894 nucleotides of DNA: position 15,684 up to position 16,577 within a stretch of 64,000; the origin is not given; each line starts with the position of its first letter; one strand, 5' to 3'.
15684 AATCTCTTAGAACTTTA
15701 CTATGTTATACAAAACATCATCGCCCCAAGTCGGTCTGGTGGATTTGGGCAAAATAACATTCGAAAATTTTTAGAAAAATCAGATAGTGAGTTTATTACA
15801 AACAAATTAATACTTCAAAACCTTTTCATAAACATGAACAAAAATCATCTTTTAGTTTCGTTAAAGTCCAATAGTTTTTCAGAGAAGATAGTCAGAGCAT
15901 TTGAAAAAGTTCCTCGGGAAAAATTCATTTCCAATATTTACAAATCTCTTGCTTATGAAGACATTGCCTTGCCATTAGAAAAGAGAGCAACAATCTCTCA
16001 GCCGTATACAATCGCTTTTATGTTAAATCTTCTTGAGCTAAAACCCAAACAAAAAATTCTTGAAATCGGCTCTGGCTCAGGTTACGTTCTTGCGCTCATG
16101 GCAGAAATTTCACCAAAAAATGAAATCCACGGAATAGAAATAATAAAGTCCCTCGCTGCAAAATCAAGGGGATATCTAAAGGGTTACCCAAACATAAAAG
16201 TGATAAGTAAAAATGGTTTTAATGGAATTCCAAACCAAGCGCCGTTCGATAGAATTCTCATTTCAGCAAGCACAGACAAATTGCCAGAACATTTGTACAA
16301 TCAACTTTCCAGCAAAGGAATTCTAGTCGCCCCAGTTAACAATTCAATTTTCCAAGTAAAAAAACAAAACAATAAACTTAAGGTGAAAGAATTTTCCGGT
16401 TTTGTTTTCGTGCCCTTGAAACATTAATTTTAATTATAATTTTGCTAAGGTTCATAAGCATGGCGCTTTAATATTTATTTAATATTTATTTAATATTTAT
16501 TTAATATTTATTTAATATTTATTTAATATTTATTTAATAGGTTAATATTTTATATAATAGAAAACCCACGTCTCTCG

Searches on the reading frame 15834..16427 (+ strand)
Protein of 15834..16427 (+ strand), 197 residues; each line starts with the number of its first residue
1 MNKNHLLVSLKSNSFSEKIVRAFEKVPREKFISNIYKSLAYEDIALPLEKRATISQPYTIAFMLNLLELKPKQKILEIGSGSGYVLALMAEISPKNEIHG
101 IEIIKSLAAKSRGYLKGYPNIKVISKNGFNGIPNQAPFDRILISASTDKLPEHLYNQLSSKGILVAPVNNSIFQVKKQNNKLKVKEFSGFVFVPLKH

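Call 48: search_protein_families(library=pfam, proteins=[window:15834-16427:+])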
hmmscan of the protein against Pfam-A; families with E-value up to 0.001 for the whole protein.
window:15834-16427:+ (197 aa): 8 families
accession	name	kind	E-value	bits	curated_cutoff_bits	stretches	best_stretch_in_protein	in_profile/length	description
PF01135.25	PCMT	-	1.2e-49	169.4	20.3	1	2-195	2-205/210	Protein-L-isoaspartate(D-aspartate) O-methyltransferase (PCMT)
PF13847.12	Methyltransf_31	-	1.7e-06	28.2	27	1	70-165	2-108/145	Methyltransferase domain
PF00398.26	RrnaAD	-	2.4e-06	27.3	24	1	59-130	18-87/263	Ribosomal RNA adenine dimethylase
PF02390.23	Methyltransf_4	-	8.4e-06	25.8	24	1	74-134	4-66/173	Putative methyltransferase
PF13649.12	Methyltransf_25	-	0.00011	23.3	27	1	75-148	1-75/97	Methyltransferase domain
PF13489.12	Methyltransf_23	-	0.00029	21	27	1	66-147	16-91/164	Methyltransferase domain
PF05175.20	MTS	-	0.00034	20.7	23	1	61-142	21-103/170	Methyltransferase small domain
PF08242.18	Methyltransf_12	-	0.00084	20.5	30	0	76-145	1-73/98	Methyltransferase domain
